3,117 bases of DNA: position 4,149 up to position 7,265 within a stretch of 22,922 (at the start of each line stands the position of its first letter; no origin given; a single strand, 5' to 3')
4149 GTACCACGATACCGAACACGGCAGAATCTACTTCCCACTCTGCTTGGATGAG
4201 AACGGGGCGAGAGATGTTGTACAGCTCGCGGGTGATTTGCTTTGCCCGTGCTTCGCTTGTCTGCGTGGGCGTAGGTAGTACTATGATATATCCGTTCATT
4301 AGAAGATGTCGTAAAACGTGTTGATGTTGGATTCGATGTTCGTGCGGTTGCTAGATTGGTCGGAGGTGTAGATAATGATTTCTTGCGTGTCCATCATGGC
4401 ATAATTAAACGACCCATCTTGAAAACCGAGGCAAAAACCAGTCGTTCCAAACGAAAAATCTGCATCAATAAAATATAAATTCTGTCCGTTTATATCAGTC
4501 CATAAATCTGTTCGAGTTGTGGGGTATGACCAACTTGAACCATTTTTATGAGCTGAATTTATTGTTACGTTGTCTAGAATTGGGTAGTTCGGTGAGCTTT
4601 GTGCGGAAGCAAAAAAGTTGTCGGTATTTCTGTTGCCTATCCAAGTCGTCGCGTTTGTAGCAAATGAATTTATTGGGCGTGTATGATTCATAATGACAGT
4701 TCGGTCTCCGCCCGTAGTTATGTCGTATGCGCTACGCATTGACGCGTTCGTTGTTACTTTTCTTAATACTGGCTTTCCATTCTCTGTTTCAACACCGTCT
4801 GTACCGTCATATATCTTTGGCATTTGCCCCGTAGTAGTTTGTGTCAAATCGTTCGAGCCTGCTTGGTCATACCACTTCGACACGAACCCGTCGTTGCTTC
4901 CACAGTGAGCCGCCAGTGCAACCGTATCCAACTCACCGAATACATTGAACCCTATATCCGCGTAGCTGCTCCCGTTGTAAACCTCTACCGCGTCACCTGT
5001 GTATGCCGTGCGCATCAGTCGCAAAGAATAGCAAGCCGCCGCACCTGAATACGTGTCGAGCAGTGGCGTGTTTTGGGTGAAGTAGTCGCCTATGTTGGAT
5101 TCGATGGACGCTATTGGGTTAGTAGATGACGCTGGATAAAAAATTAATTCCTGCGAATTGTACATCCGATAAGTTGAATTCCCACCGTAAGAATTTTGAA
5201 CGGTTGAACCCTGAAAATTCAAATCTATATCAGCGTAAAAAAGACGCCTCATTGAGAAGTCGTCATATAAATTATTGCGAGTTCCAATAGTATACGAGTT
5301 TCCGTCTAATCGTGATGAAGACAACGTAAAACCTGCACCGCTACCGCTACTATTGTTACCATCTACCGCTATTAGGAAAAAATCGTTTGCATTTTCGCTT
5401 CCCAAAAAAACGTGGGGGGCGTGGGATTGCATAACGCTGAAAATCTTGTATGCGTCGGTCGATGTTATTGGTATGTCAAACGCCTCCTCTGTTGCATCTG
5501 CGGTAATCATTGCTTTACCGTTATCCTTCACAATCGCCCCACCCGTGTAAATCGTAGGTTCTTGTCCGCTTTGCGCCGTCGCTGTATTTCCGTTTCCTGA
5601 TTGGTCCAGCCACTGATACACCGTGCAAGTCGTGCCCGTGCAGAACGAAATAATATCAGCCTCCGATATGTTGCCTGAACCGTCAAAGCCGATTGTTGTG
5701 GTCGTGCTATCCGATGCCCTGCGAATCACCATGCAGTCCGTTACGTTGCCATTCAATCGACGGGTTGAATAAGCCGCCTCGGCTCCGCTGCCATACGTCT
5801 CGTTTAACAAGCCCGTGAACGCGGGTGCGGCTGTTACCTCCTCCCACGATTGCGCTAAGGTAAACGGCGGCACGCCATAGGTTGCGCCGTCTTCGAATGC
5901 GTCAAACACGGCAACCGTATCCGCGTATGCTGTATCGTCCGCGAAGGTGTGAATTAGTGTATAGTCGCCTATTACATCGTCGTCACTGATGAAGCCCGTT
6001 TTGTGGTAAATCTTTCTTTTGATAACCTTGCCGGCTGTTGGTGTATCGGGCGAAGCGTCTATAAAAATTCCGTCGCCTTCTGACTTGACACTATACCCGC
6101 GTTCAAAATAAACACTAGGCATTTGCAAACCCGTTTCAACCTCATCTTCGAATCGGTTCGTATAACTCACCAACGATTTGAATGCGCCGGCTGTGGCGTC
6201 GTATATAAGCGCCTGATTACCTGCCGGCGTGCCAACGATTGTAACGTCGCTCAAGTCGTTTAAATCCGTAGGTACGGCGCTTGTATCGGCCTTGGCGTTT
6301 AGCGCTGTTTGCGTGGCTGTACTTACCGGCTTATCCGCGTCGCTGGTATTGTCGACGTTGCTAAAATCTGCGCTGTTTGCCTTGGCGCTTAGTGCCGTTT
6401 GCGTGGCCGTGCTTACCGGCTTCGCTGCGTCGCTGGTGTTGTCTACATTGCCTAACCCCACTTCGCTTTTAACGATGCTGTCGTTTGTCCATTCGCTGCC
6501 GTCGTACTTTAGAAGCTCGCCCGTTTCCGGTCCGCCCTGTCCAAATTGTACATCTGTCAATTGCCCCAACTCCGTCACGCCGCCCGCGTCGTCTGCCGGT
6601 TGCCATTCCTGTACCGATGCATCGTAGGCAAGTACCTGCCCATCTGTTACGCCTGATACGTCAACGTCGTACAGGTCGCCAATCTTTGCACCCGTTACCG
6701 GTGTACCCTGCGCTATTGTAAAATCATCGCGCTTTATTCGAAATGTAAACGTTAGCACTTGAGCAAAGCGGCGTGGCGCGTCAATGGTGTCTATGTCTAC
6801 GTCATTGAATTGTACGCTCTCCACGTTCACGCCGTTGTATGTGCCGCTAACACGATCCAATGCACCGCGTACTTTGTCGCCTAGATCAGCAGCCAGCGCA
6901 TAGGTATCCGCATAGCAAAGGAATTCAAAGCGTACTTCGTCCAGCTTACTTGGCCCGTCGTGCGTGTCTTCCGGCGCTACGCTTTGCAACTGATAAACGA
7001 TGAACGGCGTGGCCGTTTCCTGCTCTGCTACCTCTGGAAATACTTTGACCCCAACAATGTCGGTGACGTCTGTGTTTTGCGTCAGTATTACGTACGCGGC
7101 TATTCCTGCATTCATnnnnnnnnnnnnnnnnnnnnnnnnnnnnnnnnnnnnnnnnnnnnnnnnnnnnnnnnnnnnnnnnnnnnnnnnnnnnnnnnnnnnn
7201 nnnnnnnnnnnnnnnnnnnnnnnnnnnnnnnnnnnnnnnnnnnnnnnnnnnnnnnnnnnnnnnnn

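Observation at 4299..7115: Tail-terminator-like domain fused to an 800-aa fibre/lectin-like extension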

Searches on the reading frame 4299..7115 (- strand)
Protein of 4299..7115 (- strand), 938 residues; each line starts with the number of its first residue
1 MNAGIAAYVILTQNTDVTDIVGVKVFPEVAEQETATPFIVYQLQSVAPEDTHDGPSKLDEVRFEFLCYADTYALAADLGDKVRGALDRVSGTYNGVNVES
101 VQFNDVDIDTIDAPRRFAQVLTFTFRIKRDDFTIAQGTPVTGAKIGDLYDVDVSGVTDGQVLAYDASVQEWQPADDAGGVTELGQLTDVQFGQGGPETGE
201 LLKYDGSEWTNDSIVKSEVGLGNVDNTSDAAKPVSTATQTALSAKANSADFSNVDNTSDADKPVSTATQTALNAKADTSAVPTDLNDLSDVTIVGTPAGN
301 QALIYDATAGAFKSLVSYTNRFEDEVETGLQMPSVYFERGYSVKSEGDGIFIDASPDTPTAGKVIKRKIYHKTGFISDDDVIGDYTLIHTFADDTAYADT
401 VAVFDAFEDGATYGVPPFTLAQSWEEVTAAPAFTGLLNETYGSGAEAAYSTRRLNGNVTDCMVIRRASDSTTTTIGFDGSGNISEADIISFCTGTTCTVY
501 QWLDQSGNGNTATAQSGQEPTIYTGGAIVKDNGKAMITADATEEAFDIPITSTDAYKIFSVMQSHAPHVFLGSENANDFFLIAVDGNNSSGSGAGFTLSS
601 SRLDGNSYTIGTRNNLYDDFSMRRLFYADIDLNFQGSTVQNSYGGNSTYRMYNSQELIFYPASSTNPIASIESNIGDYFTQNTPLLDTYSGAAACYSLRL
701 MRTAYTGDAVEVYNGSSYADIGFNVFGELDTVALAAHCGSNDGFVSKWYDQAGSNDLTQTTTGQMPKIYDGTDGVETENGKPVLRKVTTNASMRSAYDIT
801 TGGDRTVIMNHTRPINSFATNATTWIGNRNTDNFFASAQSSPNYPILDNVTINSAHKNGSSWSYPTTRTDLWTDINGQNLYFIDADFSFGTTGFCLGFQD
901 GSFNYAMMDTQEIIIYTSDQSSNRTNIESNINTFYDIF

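Call 4: search_protein_families(library=pfam, proteins=[window:4299-7115:-], max_evalue=0.1)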
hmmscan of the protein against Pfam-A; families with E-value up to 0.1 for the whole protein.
window:4299-7115:- (938 aa): 2 families
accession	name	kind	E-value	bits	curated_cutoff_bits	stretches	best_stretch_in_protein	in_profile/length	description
PF09206.18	ArabFuran-catal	-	2.1e-09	37.4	25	1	444-558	11-129/315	Alpha-L-arabinofuranosidase B, catalytic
PF11367.14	Tail_completion_gp17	-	2.2e-08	34.7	24.5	1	10-127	6-123/124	Tail completion protein gp17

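Call 5: search_protein_families(library=phrogs, proteins=[window:4299-7115:-], max_evalue=0.01)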
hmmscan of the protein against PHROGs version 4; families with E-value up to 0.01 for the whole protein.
window:4299-7115:- (938 aa): 19 families
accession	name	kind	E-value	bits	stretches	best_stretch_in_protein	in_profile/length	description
phrog_35419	-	tail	4.2e-21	76.7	2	156-250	132-211/414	tail fiber protein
phrog_5207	-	unknown function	2.3e-20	73.6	2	214-249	469-504/689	-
phrog_13892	-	tail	3.6e-19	70.2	2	213-249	562-598/676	minor tail protein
phrog_38707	-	unknown function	1.4e-17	64.6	2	213-249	403-439/675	-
phrog_30593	-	unknown function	3.9e-16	60.2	2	215-248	106-139/322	-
phrog_347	-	connector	4.7e-15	56.6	1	13-130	13-122/394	tail terminator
phrog_38418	-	unknown function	1.3e-13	51.6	2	214-249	169-204/472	-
phrog_33513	-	unknown function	1.9e-12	46.9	2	208-246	99-583/1042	-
phrog_8780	-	tail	7.1e-11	42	2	214-247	426-459/755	minor tail protein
phrog_24919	-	tail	1e-10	42.1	2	212-249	112-149/402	tail fiber protein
phrog_24819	-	unknown function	1.6e-09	37.5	1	215-276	68-139/823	-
phrog_2952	-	tail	7.6e-09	36.1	1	213-247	187-221/488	minor tail protein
phrog_7449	-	unknown function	4.8e-08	32.2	1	214-248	440-474/1714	-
phrog_8078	-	head and packaging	9e-07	28.1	1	212-246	457-491/1392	virion structural protein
phrog_123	-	connector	1.5e-05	25.9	1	11-102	17-107/139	tail terminator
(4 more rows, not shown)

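Call 6: find_homologous_proteins(query=window:4299-7115:-)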
Query window:4299-7115:- (938 aa): 2674 proteins with E <= 0.001 among 8000 candidates; the best 120 are listed.
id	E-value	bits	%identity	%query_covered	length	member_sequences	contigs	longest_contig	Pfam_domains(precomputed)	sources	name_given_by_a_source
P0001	0.0e+0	2102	100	100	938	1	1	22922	PF09206.19,PF11367.15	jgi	-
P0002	0.0e+0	1606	91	84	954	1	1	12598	PF09206.19,PF11367.15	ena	-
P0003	0.0e+0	1352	60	77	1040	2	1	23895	PF09206.19,PF11367.15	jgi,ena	-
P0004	0.0e+0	1333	68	100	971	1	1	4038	PF09206.19,PF11367.15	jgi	-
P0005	0.0e+0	1320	58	100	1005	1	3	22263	PF09206.19,PF11367.15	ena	-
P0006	0.0e+0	1319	68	100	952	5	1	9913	PF09206.19,PF11367.15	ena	-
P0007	0.0e+0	1314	68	100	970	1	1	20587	PF13385.14,PF09206.19,PF11367.15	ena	-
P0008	0.0e+0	1310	67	100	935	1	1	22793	PF09206.19,PF11367.15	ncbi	-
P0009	0.0e+0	1307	67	100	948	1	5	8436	PF09206.19,PF11367.15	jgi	-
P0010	0.0e+0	1299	69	100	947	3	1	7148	PF09206.19,PF11367.15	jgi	-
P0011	0.0e+0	1298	67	100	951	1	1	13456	PF09206.19,PF11367.15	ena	-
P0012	0.0e+0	1292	67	100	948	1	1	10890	PF09206.19,PF11367.15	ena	-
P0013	0.0e+0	1291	67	100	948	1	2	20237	PF09206.19,PF11367.15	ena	-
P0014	0.0e+0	1288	67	100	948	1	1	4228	PF09206.19,PF11367.15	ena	-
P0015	0.0e+0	1285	74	84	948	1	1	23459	PF09206.19,PF11367.15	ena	-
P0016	0.0e+0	1270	66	100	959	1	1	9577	PF13385.14,PF09206.19,PF11367.15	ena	-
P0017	0.0e+0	1263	73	84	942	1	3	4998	PF09206.19,PF11367.15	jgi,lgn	-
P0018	0.0e+0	1245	64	100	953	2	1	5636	PF09206.19,PF11367.15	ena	-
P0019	0.0e+0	1244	78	79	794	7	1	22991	PF09206.19,PF11367.15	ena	-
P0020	0.0e+0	1236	65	100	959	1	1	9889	PF09206.19,PF11367.15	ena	-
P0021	0.0e+0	1219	64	100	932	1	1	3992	PF09206.19,PF11367.15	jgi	-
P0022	0.0e+0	1218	65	100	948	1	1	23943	PF09206.19,PF11367.15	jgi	jgi:hypothetical protein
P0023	0.0e+0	1205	63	100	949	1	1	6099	PF09206.19,PF11367.15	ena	-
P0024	0.0e+0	1202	64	100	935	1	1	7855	PF09206.19,PF11367.15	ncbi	-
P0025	0.0e+0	1189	64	100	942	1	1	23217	PF09206.19,PF11367.15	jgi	jgi:hypothetical protein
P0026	0.0e+0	1185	64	100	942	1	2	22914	PF09206.19,PF11367.15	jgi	jgi:hypothetical protein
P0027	0.0e+0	1151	61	100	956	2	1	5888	PF09206.19,PF11367.15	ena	-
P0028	0.0e+0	1148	61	100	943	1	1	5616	PF09206.19,PF11367.15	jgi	jgi:hypothetical protein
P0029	0.0e+0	1126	60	100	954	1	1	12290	PF09206.19,PF11367.15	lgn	-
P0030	0.0e+0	1112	58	100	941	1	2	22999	PF09206.19,PF11367.15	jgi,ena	-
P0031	0.0e+0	1108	59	100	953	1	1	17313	PF09206.19,PF11367.15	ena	-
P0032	0.0e+0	1101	59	100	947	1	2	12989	PF09206.19,PF11367.15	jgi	-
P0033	0.0e+0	1080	68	72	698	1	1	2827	PF11367.15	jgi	-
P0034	0.0e+0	1064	58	100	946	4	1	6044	PF11367.15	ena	-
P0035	0.0e+0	1060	83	58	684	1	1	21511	PF11367.15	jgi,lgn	jgi:hypothetical protein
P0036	0.0e+0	1051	87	58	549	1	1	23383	PF09206.19,PF11367.15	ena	-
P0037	0.0e+0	1050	56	100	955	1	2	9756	PF09206.19,PF11367.15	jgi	-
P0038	0.0e+0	1049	57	100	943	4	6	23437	PF09206.19,PF11367.15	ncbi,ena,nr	ncbi:MAG: hypothetical protein CMJ25_11070 [Phycisphaerae bacterium]|nr:hypothetical protein [Phycis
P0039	0.0e+0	1046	70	72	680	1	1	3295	PF11367.15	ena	-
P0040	0.0e+0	1028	91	42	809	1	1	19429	PF09206.19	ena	-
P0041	0.0e+0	1018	55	100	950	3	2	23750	PF09206.19,PF11367.15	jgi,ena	-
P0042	2.0e-298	1011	55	100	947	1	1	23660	PF09206.19,PF11367.15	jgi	jgi:hypothetical protein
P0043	3.3e-295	1000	55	100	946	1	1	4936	PF09206.19,PF11367.15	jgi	-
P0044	1.6e-292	991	65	72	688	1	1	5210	PF11367.15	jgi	jgi:hypothetical protein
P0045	6.3e-291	986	77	57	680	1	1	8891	PF11367.15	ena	-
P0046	1.4e-288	978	53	100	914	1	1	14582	PF13385.14,PF09206.19,PF11367.15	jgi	-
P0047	2.3e-288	977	53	100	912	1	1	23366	PF09206.19,PF11367.15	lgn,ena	-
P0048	1.2e-286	972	54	100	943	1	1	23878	PF09206.19,PF11367.15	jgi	jgi:hypothetical protein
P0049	1.7e-286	971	54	100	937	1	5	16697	PF09206.19,PF11367.15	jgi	-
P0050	3.0e-286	970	54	100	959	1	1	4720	PF09206.19,PF11367.15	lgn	-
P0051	1.2e-283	962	79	57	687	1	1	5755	PF11367.15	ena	-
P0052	8.9e-282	955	53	100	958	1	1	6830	PF09206.19,PF11367.15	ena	-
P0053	1.9e-281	954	50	82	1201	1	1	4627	PF09206.19,PF11367.15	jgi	-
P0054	3.9e-280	950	46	100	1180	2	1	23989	PF09206.19,PF11367.15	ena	-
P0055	5.2e-274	930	53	100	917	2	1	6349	PF09206.19,PF11367.15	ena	-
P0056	6.0e-274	930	53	100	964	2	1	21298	PF09206.19,PF11367.15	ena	-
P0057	1.1e-273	929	51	100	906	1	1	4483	PF09206.19,PF11367.15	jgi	-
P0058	2.8e-270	917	53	100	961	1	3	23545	PF09206.19,PF11367.15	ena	-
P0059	7.7e-264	896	51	100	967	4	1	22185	PF09206.19,PF11367.15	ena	-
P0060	1.2e-262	892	51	100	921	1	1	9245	PF09206.19,PF11367.15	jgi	jgi:hypothetical protein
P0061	1.4e-256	872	52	62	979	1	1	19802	PF09206.19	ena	-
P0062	3.6e-256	871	56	84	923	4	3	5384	PF09206.19,PF11367.15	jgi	-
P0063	6.9e-253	860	49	100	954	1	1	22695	PF09206.19,PF11367.15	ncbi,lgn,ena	-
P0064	5.0e-251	854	60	72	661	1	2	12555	PF09206.19,PF11367.15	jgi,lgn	jgi:hypothetical protein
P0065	8.7e-248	843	72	58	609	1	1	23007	PF09206.19,PF11367.15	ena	-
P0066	1.2e-247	843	44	84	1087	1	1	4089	PF09206.19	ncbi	-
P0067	3.2e-247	841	50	100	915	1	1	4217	PF09206.19,PF11367.15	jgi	-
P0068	3.1e-245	835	63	61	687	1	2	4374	PF11367.15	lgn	-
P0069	4.1e-243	828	48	100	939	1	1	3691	PF09206.19,PF11367.15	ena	-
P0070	4.6e-243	827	52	84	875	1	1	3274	PF09206.19,PF11367.15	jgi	-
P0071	1.3e-241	823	45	68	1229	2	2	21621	PF09206.19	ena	-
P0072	3.1e-241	821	50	100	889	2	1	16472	PF09206.19,PF11367.15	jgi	jgi:hypothetical protein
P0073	3.1e-239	815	43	84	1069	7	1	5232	PF09206.19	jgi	jgi:hypothetical protein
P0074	1.1e-238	813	39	100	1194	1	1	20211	PF09206.19,PF11367.15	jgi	jgi:hypothetical protein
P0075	2.6e-238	812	44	84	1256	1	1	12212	PF09206.19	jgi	-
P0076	8.8e-238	810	48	65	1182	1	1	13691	PF09206.19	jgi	jgi:hypothetical protein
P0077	1.1e-237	810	44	84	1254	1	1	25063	PF09206.19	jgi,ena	-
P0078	3.9e-235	801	43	84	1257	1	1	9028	PF09206.19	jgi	-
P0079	4.6e-235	801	56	43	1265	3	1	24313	PF09206.19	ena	-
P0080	3.1e-234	798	48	100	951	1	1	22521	PF09206.19,PF11367.15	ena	-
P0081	9.9e-234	796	47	100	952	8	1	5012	PF09206.19,PF11367.15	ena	-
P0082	4.3e-233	794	47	100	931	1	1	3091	PF09206.19,PF11367.15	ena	-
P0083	5.0e-232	791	49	100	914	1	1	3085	PF09206.19,PF11367.15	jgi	-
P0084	1.5e-228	779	41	71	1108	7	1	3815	PF09206.19,PF11367.15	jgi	-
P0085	2.9e-228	778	46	100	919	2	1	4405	PF13385.14,PF09206.19,PF11367.15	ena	-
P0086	4.1e-228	778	47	100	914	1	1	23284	PF09206.19,PF11367.15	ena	-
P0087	8.4e-228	777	46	100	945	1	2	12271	PF09206.19,PF11367.15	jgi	-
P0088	1.2e-227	776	65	57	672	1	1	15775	PF11367.15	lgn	-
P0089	2.6e-226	772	55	72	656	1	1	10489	PF09206.19,PF11367.15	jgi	jgi:hypothetical protein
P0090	1.8e-225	769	49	84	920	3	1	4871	PF09206.19,PF11367.15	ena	-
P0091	2.4e-225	769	54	72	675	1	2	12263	PF11367.15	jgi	jgi:hypothetical protein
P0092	2.9e-224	765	45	73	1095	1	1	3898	PF09206.19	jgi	jgi:hypothetical protein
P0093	6.2e-224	764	46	100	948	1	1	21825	PF09206.19,PF11367.15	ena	-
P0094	2.6e-223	762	64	59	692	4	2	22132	PF11367.15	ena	-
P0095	2.6e-223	762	43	84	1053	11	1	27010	PF09206.19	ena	-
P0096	4.6e-222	758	58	58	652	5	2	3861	PF11367.15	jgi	-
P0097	3.5e-221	755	51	85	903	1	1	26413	PF09206.19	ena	-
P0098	5.8e-221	754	52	85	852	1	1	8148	PF09206.19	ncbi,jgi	-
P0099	9.9e-221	753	50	84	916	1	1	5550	PF09206.19,PF11367.15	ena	-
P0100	2.0e-220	752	49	91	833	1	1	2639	PF09206.19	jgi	-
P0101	3.8e-220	752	46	100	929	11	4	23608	PF09206.19,PF11367.15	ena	-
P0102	4.4e-220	751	59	57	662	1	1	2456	PF11367.15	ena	-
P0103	7.8e-220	751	47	100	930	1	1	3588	PF09206.19,PF11367.15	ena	-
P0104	1.3e-219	750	50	85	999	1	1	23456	PF09206.19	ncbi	-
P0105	1.8e-218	746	44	100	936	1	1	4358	PF09206.19,PF11367.15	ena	-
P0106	2.3e-218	746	52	72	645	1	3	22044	PF09206.19,PF11367.15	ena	-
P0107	4.1e-218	745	46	100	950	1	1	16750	PF09206.19,PF11367.15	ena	-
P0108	4.2e-218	745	46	100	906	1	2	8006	PF09206.19,PF11367.15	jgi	jgi:hypothetical protein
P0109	5.1e-218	745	51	85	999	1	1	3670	PF09206.19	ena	-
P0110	1.2e-217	743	46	100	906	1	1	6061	PF09206.19,PF11367.15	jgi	jgi:hypothetical protein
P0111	7.9e-217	741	47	100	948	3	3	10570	PF09206.19,PF11367.15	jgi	jgi:hypothetical protein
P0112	6.8e-216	737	41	84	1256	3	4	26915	PF09206.19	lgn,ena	-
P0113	6.9e-216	737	45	54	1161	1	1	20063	PF13385.14,PF09206.19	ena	-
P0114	2.6e-215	736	58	58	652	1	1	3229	PF11367.15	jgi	-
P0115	3.6e-215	735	38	84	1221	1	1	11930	PF09206.19,PF11367.15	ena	-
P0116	2.7e-214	732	57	62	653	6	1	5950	PF09206.19,PF11367.15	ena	-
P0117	6.4e-214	731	49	85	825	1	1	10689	PF09206.19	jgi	jgi:hypothetical protein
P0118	1.0e-213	730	45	100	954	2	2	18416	PF09206.19,PF11367.15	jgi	-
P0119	2.4e-213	729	53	72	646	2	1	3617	PF11367.15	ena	-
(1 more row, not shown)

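Call 7: search_dna_similar(query=window:4299-7115:-, collection=phages, mode=protein, max_rows=40)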
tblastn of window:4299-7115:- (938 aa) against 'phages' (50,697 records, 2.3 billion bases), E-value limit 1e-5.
Records with a match: 100; places in all: 153; records where one place covers at least 80% of the query: 0.
Best place of each record, by identity: 60-80% 7; <60% 93.
By first word of the organism name: Arthrobacter 44; Gordonia 19; Microbacterium 7; Synechococcus 5; Rhodococcus 5; Acinetobacter 4; Campylobacter 3; Bdellovibrio 2; Tsukamurella 2; Methanoculleus 2; and 5 more.
By host as written in the record: Arthrobacter sp. ATCC 21022 21; Gordonia terrae 3612 18; Arthrobacter globiformis B-2979 9; Arthrobacter globiformis NRRL B-2979 SEA 5; Microbacterium paraoxydans NRRL B-14843 5; Arthrobacter globiformis NRRL B-2979 4; - 4; Rhodococcus erythropolis RIA 643 4; and 18 more.
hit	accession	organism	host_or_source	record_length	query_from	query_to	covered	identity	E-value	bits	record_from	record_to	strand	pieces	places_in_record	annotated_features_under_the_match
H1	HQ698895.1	Synechococcus phage S-CBS4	Synechococcus sp. CB0101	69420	685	938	27%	32.1%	2e-14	84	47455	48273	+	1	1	hypothetical protein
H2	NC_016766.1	Synechococcus phage S-CBS4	Synechococcus sp. CB0101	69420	685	938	27%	32.1%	2e-14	84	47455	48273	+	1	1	virion structural protein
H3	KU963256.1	Gordonia phage Lucky10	Gordonia terrae 3612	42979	436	768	19%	44.0%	5e-10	126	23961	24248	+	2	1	27: alpha-L-arabinofuranosidase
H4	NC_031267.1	Gordonia phage Lucky10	Gordonia terrae 3612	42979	436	768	19%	44.0%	5e-10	126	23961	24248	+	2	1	27: virion structural protein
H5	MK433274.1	Gordonia phage Bradissa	Gordonia terrae 3612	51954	436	768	19%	44.0%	4e-9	124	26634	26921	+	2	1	30: hypothetical protein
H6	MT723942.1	Gordonia phage Archis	Gordonia terrae 3612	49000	436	768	19%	42.9%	4e-10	126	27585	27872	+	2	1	32: hypothetical protein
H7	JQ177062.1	Bdellovibrio phage phi1422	Bdellovibrio bacteriovorus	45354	183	346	17%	36.5%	3e-6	58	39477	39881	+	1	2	putative tail-fiber protein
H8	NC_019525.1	Bdellovibrio phage phi1422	Bdellovibrio bacteriovorus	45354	183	346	17%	36.5%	3e-6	58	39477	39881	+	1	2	tail fiber protein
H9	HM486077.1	Tsukamurella phage TPA2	Tsukamurella paurometabola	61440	156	278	13%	46.0%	3e-17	94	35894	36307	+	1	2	putative tail fiber protein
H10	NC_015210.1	Tsukamurella phage TPA2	Tsukamurella paurometabola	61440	156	278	13%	46.0%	3e-17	94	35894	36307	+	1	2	tail fiber protein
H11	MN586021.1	Arthrobacter phage Beagle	Arthrobacter globiformis NRRL B-2979 SEA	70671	152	281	14%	42.4%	1e-11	139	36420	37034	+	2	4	50: minor tail protein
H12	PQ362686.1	Arthrobacter phage Ranunculus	Arthrobacter globiformis B-2979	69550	210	327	13%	46.3%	3e-7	117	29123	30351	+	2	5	34: minor tail protein | 33: minor tail protein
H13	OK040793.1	Microbacterium phage Zooman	Microbacterium foliorum NRRL B-24224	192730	203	335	14%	40.5%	1e-13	82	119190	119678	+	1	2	201: hypothetical protein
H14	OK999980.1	Arthrobacter phage EastWest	Arthrobacter globiformis B-2979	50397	214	352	15%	38.7%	4e-11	74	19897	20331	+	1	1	24: minor tail protein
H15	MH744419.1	Arthrobacter phage KBurrousTX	Arthrobacter sp. ATCC 21022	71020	198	334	15%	37.0%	1e-6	59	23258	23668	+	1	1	26: minor tail protein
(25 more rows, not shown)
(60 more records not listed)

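Call 16: search_protein_families(library=pfam, proteins=[P0077, P0066, P0054, P0036, P0035, P0113], max_evalue=0.1)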
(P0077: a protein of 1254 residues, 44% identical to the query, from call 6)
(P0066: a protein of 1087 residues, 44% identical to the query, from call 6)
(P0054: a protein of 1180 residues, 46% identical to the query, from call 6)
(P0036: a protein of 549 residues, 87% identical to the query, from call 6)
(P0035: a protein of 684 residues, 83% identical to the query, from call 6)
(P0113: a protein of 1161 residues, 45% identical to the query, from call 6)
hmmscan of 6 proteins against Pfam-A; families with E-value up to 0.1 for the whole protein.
P0077 (1254 aa): 1 family
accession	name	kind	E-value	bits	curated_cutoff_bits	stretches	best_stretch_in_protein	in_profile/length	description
PF09206.18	ArabFuran-catal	-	6e-22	78.6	25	3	476-541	11-79/315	Alpha-L-arabinofuranosidase B, catalytic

P0066 (1087 aa): 1 family
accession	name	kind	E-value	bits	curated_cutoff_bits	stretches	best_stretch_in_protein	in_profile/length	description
PF09206.18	ArabFuran-catal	-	3e-21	76.3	25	3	318-392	10-87/315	Alpha-L-arabinofuranosidase B, catalytic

P0054 (1180 aa): 2 families
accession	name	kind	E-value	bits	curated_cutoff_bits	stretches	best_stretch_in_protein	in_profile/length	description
PF09206.18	ArabFuran-catal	-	4e-23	82.4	25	3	406-471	11-79/315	Alpha-L-arabinofuranosidase B, catalytic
PF11367.14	Tail_completion_gp17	-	9.1e-12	45.6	24.5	1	5-110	1-106/124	Tail completion protein gp17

P0036 (549 aa): 2 families
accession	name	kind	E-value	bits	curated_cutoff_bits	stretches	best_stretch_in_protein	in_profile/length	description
PF11367.14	Tail_completion_gp17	-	9.8e-09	35.8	24.5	1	10-127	6-123/124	Tail completion protein gp17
PF09206.18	ArabFuran-catal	-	1.4e-08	34.6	25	1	444-520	11-90/315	Alpha-L-arabinofuranosidase B, catalytic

P0035 (684 aa): 1 family
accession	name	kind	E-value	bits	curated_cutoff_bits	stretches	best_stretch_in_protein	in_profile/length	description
PF11367.14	Tail_completion_gp17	-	2.4e-09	37.8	24.5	1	10-127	6-123/124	Tail completion protein gp17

P0113 (1161 aa): 4 families
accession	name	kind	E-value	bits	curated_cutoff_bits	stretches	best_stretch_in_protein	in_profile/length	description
PF09206.18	ArabFuran-catal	-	8e-33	114.3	25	3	145-219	10-87/315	Alpha-L-arabinofuranosidase B, catalytic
PF13385.13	Laminin_G_3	-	1.3e-09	38.8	27.6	2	261-383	21-144/151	Concanavalin A-like lectin/glucanases superfamily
PF21768.3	AF_1763-like_C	-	0.0029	18.3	27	0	325-363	15-54/120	AF_1763-like, C-terminal domain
PF10917.13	Fungus-induced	-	0.036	14.8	24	0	254-272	1-19/50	Fungus-induced protein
